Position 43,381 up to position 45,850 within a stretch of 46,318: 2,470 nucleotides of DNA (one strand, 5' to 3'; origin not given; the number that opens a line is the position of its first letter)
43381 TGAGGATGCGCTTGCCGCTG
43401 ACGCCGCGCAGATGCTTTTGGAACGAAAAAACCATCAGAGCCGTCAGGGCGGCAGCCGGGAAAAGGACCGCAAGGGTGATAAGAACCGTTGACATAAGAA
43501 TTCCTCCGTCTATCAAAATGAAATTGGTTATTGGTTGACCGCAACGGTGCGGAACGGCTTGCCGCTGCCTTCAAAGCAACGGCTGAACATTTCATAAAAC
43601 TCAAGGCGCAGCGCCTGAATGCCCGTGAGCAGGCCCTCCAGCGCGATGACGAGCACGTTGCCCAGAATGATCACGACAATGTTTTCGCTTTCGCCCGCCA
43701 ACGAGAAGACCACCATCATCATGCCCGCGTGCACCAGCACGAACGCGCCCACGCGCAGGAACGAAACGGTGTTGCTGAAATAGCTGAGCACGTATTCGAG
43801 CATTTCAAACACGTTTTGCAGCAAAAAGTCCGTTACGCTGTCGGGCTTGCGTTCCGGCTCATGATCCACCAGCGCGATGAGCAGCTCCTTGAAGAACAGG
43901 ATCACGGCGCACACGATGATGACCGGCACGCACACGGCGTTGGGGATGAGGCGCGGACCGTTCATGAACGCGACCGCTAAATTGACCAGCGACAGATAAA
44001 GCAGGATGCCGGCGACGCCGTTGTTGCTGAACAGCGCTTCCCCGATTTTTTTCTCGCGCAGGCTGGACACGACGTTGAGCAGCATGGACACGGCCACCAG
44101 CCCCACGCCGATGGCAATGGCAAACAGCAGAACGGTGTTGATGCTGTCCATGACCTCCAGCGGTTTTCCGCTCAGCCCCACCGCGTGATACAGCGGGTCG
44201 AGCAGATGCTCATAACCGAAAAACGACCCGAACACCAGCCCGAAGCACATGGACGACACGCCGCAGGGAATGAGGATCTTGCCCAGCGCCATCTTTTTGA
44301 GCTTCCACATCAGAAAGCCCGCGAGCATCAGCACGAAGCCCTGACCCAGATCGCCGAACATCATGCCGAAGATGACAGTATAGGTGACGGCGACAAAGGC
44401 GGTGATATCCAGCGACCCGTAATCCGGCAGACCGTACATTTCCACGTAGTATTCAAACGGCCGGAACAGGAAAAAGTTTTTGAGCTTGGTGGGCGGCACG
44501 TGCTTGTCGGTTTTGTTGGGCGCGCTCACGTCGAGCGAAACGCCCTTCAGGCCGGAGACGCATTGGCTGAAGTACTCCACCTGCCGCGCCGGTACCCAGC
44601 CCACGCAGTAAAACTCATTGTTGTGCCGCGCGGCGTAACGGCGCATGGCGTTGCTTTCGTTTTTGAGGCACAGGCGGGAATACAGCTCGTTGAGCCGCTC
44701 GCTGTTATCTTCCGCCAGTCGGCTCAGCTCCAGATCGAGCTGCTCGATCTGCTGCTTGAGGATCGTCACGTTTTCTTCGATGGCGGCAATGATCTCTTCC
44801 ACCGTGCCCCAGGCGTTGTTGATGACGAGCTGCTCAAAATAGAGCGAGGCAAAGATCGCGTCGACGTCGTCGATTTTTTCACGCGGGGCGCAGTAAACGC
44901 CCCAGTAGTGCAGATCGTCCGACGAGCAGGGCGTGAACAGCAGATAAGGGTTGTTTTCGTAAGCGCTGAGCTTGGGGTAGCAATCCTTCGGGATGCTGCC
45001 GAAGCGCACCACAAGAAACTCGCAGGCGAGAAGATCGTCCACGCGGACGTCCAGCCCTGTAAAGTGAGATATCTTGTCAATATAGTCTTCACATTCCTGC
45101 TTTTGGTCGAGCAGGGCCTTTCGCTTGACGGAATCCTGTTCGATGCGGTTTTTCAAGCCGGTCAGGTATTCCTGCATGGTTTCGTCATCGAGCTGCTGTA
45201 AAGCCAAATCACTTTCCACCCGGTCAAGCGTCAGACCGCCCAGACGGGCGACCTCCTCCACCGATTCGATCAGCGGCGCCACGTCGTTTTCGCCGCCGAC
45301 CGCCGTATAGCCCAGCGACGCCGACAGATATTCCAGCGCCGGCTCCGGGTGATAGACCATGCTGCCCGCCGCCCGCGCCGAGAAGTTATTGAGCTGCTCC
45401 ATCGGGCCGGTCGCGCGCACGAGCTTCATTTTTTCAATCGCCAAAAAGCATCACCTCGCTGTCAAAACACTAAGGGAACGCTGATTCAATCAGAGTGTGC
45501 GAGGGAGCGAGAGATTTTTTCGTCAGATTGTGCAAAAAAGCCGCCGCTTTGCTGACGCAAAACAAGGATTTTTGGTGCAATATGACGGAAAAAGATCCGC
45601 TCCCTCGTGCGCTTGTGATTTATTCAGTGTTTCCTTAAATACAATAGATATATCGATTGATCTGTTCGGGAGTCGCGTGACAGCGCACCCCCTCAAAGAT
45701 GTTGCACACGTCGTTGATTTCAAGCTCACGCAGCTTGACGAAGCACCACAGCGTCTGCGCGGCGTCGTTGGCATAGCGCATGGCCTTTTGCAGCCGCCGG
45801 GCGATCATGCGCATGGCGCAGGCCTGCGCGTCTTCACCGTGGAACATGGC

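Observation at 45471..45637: TIR-bounded ~165-bp repeat inserted inside the V-ATPase operon, exactly on the ntpC stop codon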

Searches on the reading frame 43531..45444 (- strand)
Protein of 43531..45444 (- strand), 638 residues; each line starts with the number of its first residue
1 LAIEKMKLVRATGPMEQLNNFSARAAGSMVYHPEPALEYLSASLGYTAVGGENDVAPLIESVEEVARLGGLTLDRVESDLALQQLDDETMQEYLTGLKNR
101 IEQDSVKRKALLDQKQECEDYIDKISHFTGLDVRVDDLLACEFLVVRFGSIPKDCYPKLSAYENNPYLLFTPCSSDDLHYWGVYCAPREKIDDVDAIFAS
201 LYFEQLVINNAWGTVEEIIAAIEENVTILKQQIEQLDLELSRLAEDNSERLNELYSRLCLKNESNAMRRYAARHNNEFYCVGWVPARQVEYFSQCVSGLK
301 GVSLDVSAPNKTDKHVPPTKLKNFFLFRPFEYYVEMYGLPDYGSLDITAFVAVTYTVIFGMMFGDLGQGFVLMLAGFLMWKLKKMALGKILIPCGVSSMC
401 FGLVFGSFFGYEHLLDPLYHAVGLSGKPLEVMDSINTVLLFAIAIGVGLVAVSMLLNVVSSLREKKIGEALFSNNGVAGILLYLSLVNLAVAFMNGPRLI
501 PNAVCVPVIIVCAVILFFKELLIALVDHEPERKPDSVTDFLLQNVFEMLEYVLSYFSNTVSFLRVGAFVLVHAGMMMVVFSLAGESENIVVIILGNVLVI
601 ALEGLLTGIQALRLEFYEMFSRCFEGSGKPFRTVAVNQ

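Call 17: find_encoding_contigs(protein=window:43531-45444:-, flank=10000, max_places=10)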
Protein seq(638 aa) (638 aa): no gene with exactly this product is on record in the collection.

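Call 31: find_homologous_proteins(query=window:43531-45444:-, max_evalue=1e-50)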
Query seq(638 aa) (638 aa): 1775 proteins with E <= 1e-50 among 8000 candidates; the best 120 are listed.
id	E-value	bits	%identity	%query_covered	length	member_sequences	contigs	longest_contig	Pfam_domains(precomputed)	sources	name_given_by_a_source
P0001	0.0e+0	1421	99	100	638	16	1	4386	PF01496.25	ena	-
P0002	0.0e+0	1318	91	100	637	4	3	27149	PF01496.25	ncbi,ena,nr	ncbi:MAG: ATPase [Clostridia bacterium]|nr:ATPase [Clostridia bacterium]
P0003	0.0e+0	1301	91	99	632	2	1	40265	PF01496.25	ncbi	-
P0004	0.0e+0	1246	85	100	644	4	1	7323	PF01496.25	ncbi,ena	-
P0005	0.0e+0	1228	84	100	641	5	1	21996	PF01496.25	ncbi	-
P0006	2.1e-292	989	69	99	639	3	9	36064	PF01496.25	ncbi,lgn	-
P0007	6.5e-290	981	67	99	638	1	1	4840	PF01496.25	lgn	-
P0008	1.8e-271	920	63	100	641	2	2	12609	PF01496.25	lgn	-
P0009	3.2e-225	768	54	99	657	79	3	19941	PF01496.25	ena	-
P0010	1.4e-224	765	53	84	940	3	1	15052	PF01496.25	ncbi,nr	ncbi:MAG: hypothetical protein LUH40_09180 [Clostridiales bacterium]|nr:hypothetical protein [Clostr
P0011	1.9e-224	765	53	100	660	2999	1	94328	PF01496.25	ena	-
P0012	4.0e-224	764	54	99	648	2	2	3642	PF01496.25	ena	-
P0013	6.6e-224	763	54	100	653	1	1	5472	PF01496.25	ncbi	-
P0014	1.7e-223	762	53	99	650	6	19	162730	PF01496.25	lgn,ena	-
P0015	1.2e-221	756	54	84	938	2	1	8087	PF01496.25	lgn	-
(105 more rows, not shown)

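Call 32: find_encoding_contigs(protein=P0001, flank=10000, max_places=4)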
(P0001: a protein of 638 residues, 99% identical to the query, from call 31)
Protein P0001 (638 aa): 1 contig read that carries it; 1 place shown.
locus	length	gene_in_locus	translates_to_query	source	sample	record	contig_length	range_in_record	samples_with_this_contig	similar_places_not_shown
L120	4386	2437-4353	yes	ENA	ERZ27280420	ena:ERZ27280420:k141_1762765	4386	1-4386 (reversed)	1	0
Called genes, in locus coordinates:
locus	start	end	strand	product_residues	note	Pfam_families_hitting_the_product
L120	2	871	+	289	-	?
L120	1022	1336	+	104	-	-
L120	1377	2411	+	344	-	PF01992:vATP-synt_AC39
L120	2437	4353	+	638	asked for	PF01496:V_ATPase_I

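Call 33: find_encoding_contigs(protein=P0002, flank=10000, max_places=4)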
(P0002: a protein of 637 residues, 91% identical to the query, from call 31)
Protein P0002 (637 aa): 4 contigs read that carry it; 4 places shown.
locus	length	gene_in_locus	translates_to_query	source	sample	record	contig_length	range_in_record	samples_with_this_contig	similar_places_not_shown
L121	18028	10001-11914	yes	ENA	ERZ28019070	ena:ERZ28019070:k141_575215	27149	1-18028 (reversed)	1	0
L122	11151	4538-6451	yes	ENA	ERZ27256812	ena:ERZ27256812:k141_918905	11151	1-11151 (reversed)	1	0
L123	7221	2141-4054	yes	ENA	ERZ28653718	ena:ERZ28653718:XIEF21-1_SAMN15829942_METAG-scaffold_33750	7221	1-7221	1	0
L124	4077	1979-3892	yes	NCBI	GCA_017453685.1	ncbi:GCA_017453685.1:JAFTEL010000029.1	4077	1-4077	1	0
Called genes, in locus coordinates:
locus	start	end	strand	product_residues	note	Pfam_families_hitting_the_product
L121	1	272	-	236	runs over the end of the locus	PF02508:Rnf-Nqr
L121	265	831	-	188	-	PF04205:FMN_bind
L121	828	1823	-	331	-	PF03116:NQR2_RnfD_RnfE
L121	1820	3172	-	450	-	PF13375:RnfC_N, PF01512:Complex1_51K, PF10531:SLBB, PF00037:Fer4 (faint), PF12838:Fer4_7 (weak), PF13183:Fer4_8 (weak), PF13187:Fer4_9 (weak), PF13237:Fer4_10, +2 more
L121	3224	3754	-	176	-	PF07456:Hpre_diP_synt_I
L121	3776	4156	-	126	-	PF07009:NusG_II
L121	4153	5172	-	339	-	PF02424:ApbE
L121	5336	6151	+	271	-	PF00149:Metallophos (weak), PF12850:Metallophos_2 (weak)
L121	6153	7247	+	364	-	PF00465:Fe-ADH, PF13685:Fe-ADH_2 (weak), PF25137:ADH_Fe_C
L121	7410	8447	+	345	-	PF00044:Gp_dh_N, PF02800:Gp_dh_C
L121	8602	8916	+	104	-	-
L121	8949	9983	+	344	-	PF01992:vATP-synt_AC39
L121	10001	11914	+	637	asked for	PF01496:V_ATPase_I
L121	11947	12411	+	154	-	PF00137:ATP-synt_C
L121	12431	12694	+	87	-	PF01990:ATP-synt_F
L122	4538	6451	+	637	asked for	PF01496:V_ATPase_I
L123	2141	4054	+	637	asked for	PF01496:V_ATPase_I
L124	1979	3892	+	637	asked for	PF01496:V_ATPase_I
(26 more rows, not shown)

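Call 34: find_encoding_contigs(protein=P0003, flank=10000, max_places=4)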
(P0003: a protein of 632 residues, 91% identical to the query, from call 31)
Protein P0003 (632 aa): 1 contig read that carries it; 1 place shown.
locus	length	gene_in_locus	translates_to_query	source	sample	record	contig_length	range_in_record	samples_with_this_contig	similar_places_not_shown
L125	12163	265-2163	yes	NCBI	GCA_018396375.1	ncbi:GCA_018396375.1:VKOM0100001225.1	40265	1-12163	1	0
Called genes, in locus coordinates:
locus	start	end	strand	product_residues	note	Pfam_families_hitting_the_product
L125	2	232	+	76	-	?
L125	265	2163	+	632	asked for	PF01496:V_ATPase_I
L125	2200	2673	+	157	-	PF00137:ATP-synt_C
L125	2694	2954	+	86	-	PF01990:ATP-synt_F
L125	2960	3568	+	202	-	PF01991:vATP-synt_E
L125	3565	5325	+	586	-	PF02874:ATP-synt_ab_N, PF16886:ATP-synt_ab_Xtn, PF00006:ATP-synt_ab, PF22919:ATP-synt_VA_C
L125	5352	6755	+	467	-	PF02874:ATP-synt_ab_N, PF00006:ATP-synt_ab, PF22919:ATP-synt_VA_C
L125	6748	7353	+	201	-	PF01813:ATP-synt_D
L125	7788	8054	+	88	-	-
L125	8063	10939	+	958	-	PF00059:Lectin_C, PF07538:ChW, PF09479:Flg_new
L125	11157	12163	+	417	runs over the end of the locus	PF09861:Lar_N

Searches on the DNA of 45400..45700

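Call 18: search_rna_families(source=window, start=45400, end=45700, threshold=evalue, max_evalue=10)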
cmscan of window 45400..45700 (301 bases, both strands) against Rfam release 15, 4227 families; matches with E-value up to 10: 2.
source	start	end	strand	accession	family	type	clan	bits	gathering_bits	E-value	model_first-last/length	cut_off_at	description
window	45513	45594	-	RF03410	mir-1891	Gene; miRNA;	-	16.8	70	0.94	1-87/87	no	mir-1891 microRNA precursor family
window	45516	45590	+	RF01027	mir-765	Gene; miRNA;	-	16.6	130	1.1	1-114/114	no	mir-765 microRNA precursor family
